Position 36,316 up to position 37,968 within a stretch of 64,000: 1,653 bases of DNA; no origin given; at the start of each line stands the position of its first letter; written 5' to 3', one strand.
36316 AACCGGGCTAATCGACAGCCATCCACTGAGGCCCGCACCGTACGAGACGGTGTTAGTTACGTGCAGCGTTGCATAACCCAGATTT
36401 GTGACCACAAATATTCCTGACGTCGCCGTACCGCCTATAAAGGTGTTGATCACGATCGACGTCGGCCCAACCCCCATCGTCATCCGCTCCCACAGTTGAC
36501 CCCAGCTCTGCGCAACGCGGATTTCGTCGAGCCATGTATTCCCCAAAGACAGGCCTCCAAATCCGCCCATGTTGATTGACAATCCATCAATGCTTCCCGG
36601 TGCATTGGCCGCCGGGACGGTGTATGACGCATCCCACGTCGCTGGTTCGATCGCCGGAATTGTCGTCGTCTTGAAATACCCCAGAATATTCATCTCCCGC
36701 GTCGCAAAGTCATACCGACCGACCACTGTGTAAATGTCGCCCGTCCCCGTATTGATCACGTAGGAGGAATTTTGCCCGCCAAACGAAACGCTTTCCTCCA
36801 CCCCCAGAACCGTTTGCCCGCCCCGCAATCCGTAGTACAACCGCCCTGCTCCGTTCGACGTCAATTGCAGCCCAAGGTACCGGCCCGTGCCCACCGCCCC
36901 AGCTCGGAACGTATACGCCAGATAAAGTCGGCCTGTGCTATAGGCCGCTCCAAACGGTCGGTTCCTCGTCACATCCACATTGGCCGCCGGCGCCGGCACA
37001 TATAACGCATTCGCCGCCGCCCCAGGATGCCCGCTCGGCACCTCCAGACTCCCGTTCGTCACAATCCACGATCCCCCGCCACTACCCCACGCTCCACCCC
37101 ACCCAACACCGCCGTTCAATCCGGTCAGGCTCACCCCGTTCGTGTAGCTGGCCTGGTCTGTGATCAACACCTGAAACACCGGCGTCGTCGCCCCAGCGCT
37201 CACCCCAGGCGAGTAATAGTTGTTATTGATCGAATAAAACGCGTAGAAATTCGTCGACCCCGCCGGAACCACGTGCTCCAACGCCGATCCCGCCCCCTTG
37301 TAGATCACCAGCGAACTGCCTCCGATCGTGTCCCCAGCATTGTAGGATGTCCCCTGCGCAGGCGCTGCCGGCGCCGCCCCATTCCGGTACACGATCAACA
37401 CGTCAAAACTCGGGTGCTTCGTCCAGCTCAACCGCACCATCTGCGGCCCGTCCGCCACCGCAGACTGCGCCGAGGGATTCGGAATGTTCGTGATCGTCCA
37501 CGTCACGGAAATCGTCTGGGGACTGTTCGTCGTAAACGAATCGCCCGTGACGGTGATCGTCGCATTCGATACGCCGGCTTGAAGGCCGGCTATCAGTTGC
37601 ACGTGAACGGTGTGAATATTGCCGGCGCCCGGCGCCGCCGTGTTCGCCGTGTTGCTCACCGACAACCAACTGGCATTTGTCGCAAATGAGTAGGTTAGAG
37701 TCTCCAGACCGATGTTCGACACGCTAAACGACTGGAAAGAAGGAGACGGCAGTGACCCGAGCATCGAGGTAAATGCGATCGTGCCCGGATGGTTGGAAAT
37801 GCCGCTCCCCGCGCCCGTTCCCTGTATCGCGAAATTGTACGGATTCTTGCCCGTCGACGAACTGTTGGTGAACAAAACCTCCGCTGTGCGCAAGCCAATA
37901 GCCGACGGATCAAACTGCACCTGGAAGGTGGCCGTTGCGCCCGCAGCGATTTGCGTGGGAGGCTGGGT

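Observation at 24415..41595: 17.2-kb single ORF for a ~5,700-aa secreted modular surface protein with no recognizable anchor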

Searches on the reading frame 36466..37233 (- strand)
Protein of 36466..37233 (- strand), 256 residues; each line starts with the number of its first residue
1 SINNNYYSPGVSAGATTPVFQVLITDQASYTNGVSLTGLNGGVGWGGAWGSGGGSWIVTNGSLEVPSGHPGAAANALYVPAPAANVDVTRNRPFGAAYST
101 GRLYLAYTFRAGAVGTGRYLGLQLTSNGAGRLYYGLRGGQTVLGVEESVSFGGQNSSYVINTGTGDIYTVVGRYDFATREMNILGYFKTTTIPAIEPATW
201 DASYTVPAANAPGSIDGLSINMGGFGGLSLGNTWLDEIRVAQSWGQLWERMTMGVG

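Call 47: search_solved_structures(query=A5, max_evalue=10)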
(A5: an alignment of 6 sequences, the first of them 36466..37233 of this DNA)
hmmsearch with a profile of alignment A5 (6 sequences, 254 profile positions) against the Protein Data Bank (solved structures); distinct sequences matched with E-value up to 10: 19.
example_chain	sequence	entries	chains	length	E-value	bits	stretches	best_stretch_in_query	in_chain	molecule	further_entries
5cdd_C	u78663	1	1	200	0.2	14.1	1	87-168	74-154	Structural polyprotein, VP2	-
5lwi_B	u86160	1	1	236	0.3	13.5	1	87-168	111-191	Structural polyprotein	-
5cdc_C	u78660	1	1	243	0.31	13.4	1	87-168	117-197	VP3, Structural polyprotein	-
5lwg_B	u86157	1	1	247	0.33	13.4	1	88-168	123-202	VP2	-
3a5m_C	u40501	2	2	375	0.42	13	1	47-131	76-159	Major actin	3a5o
3a5l_C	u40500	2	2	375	0.48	12.8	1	47-131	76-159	Major actin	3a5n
1d4x_A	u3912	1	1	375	0.66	12.4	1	48-132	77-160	C. ELEGANS ACTIN 1/3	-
4efh_A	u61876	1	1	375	0.88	12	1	47-132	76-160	Actin-1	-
8gt2_A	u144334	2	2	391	0.89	12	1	48-132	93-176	Actin, alpha cardiac muscle 1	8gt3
8rx1_7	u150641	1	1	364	0.96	11.9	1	45-131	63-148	Actin b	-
6iug_A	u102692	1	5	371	1.1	11.6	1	47-131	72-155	pollen F-actin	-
8oh4_A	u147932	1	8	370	1.2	11.5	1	48-131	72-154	Actin-5C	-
4m63_C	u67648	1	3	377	1.2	11.5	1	48-131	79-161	Actin-5C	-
2hf3_A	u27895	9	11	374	1.2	11.5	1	48-131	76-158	Actin-5C | beta actin | Actin, cytoplasmic 1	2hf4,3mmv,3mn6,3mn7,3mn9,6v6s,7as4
3eks_A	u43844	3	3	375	1.2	11.5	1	48-131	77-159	Actin-5C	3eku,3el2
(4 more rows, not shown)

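Call 58: search_protein_families(library=pfam, alignment_id=A6, max_evalue=10)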
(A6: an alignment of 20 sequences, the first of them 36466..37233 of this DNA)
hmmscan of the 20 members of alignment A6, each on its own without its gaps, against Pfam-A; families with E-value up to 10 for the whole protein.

A. member 1, window:36466-37233:- (256 aa): 0 families

B. families by the number of members that match (of 20 scanned): 4 families
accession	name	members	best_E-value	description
PF00041.27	fn3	1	0.068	Fibronectin type III domain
PF15407.12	Spo7_2_N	1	0.26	Sporulation protein family 7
PF20148.4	DUF6531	1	0.66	Domain of unknown function (DUF6531)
PF19078.6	Big_12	1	3.7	Bacterial Ig-like domain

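Call 59: search_solved_structures(query=A6, max_evalue=10)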
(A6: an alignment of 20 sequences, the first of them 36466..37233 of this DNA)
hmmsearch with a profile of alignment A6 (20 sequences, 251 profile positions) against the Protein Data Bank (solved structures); distinct sequences matched with E-value up to 10: 2.
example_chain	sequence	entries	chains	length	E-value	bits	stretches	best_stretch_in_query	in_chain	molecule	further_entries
3zyp_A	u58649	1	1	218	0.07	15.5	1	204-241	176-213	CIP1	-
2qf4_A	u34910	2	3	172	0.36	13.2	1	143-195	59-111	Cell shape determining protein MreC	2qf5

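Call 96: find_homologous_proteins(query=A6, max_evalue=0.001)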
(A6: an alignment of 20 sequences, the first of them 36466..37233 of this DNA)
Query A6 (20 sequences) (256 aa, profile of the alignment): 13 proteins with E <= 0.001 among 8000 candidates.
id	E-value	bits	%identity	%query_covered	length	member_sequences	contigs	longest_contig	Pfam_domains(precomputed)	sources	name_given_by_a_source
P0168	5.5e-17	80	28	84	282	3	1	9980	-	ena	-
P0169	1.8e-14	72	29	9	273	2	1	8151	-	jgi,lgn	-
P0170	5.3e-12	64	27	81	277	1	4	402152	-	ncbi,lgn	-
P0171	4.7e-11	60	26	84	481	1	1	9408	-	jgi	jgi:hypothetical protein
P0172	3.6e-8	51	-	-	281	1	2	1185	PF07589.17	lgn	-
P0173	7.4e-8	50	32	51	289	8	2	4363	-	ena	-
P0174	3.4e-7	48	29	14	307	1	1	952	-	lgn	-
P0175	1.1e-6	46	31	41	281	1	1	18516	-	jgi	jgi:hypothetical protein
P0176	2.9e-6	45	37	7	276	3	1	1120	-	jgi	-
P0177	1.3e-5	43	29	50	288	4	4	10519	-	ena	-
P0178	1.8e-5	42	30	51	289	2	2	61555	-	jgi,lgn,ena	-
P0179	2.4e-4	38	47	12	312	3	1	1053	-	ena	-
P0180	2.7e-4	38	27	30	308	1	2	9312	PF07589.17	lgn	-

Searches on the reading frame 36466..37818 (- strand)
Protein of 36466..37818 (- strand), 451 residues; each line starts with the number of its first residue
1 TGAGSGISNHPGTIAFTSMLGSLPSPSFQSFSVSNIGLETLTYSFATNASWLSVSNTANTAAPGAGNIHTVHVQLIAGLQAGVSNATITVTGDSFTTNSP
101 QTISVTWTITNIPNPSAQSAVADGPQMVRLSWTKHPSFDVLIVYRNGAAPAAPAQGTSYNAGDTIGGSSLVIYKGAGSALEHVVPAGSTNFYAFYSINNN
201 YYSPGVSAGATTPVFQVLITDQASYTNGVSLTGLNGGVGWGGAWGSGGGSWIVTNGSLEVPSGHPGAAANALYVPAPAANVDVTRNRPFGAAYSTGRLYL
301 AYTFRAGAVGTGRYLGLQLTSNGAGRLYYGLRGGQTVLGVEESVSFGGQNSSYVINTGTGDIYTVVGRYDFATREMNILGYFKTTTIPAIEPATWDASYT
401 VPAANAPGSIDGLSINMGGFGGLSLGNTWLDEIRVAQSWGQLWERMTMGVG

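Call 18: search_protein_families(library=pfam, proteins=[window:36466-37818:-], max_evalue=5)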
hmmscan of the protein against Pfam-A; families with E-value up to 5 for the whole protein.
window:36466-37818:- (451 aa): 2 families
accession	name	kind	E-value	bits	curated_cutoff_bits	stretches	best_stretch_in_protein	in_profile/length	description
PF13944.12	Calycin_like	-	0.025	15.3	30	1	23-108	40-122/124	Calycin-like beta-barrel domain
PF19190.6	BACON_2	-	0.08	13.3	25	1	29-107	21-91/94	Viral BACON domain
